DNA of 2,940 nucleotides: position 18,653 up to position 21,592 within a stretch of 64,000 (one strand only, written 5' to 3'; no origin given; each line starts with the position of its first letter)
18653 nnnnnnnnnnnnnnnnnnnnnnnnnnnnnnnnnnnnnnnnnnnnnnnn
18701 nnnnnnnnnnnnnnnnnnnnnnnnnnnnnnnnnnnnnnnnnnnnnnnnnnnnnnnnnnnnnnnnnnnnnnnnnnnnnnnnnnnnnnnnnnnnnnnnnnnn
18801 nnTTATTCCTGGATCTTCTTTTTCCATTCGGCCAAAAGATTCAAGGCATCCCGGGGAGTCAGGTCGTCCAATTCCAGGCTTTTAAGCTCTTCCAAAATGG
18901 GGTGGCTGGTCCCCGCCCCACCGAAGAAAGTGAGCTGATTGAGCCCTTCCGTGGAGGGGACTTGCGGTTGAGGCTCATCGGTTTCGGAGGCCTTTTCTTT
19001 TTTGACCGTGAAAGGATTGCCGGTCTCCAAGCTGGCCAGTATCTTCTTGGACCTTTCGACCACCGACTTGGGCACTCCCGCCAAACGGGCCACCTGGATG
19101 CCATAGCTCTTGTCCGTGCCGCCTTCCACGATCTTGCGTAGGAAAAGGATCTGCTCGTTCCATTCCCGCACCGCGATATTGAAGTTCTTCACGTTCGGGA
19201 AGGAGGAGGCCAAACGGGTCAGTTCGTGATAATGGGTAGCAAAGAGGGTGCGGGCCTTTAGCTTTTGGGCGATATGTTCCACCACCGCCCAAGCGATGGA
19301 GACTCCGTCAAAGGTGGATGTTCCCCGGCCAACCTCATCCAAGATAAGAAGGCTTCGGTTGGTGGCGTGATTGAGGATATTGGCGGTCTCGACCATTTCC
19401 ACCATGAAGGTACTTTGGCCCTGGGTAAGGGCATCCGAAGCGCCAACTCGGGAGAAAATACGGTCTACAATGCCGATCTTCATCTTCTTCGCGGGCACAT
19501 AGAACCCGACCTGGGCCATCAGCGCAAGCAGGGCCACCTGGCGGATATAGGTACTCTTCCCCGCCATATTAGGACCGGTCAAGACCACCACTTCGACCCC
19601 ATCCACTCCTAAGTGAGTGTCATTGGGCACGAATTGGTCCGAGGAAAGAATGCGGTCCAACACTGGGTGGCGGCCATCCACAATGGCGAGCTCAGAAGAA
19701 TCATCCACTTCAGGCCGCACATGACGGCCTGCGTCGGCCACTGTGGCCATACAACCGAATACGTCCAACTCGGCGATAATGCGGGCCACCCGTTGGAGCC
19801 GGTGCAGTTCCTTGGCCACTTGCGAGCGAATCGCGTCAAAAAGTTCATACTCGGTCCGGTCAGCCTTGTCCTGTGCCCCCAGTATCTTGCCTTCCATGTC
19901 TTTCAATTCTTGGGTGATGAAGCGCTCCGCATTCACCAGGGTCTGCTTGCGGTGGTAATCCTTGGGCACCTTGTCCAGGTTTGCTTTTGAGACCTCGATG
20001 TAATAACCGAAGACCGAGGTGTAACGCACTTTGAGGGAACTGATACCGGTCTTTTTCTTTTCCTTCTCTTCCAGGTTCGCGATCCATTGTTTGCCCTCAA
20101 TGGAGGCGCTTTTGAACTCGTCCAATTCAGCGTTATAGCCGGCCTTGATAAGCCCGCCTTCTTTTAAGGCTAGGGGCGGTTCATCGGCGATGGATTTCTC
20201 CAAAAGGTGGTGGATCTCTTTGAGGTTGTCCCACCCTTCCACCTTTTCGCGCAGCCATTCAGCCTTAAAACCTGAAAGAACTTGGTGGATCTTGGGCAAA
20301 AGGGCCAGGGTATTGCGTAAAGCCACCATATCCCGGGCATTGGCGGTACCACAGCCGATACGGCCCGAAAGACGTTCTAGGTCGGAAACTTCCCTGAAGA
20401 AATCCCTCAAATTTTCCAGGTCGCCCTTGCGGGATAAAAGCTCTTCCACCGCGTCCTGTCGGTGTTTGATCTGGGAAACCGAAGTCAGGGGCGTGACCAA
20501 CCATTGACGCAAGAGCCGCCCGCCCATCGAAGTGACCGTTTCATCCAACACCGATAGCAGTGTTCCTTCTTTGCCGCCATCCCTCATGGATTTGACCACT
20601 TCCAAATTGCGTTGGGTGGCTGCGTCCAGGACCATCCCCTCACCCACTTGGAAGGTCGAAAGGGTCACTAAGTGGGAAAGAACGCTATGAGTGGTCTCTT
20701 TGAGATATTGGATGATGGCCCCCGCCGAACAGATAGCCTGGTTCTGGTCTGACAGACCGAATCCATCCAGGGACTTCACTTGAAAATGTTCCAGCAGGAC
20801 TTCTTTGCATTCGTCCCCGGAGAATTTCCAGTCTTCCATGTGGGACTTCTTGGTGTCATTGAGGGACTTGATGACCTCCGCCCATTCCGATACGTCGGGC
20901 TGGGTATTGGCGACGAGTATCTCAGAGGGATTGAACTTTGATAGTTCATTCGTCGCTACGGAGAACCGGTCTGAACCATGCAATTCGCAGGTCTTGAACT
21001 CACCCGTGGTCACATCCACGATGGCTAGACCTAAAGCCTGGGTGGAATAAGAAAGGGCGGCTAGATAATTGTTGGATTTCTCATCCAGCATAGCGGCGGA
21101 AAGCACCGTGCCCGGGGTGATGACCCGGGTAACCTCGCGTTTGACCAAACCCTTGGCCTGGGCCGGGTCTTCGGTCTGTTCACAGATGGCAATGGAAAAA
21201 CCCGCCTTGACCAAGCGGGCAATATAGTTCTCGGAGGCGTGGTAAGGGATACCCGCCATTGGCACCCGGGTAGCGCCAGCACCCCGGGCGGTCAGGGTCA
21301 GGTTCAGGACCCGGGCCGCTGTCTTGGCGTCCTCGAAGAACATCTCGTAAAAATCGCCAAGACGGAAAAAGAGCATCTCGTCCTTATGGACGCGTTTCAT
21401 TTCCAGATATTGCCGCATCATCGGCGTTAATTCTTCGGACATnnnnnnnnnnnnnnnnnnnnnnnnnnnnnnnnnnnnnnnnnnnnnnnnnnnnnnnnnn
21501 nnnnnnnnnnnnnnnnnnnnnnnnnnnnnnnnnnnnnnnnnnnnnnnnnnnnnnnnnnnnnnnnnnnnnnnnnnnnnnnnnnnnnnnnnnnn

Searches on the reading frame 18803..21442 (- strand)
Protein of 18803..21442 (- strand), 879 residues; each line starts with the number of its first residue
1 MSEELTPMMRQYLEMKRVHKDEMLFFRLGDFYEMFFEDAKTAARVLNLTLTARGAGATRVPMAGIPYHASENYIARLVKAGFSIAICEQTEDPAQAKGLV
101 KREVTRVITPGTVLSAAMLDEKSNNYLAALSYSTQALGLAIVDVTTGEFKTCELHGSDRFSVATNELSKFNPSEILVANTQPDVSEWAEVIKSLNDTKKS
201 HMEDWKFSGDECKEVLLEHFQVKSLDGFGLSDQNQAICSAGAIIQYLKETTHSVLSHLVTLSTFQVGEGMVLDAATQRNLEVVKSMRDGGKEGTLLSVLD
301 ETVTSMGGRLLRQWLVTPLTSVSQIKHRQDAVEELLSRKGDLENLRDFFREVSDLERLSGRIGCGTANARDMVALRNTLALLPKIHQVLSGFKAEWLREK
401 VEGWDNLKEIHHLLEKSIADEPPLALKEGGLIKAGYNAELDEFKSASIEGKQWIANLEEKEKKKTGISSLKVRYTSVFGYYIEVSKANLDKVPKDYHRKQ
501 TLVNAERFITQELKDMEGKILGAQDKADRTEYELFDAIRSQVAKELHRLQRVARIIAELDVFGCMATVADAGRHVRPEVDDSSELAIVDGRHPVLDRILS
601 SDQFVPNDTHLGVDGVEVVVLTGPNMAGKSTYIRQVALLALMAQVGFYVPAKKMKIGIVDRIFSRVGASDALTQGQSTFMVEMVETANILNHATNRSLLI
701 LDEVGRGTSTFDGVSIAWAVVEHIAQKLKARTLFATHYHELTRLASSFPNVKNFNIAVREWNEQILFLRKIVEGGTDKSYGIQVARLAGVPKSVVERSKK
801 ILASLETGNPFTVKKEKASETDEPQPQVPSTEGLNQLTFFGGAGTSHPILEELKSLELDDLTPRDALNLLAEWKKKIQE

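Call 15: search_protein_families(library=pfam, proteins=[window:18803-21442:-], max_evalue=0.001)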
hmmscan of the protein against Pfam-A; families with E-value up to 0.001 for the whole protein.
window:18803-21442:- (879 aa): 5 families
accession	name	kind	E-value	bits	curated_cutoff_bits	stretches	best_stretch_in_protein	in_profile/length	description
PF00488.27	MutS_V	-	1.1e-86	290.1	30.2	1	620-806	2-188/188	MutS domain V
PF05192.23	MutS_III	-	1.2e-53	182.8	34.1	1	275-566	1-194/194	MutS domain III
PF01624.25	MutS_I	-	6.5e-45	152.4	20.6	1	6-115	1-111/113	MutS domain I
PF05190.23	MutS_IV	-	2.2e-30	105.2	22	1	435-525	1-91/92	MutS family domain IV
PF05188.22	MutS_II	-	1.7e-25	90.4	25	1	125-258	1-132/133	MutS domain II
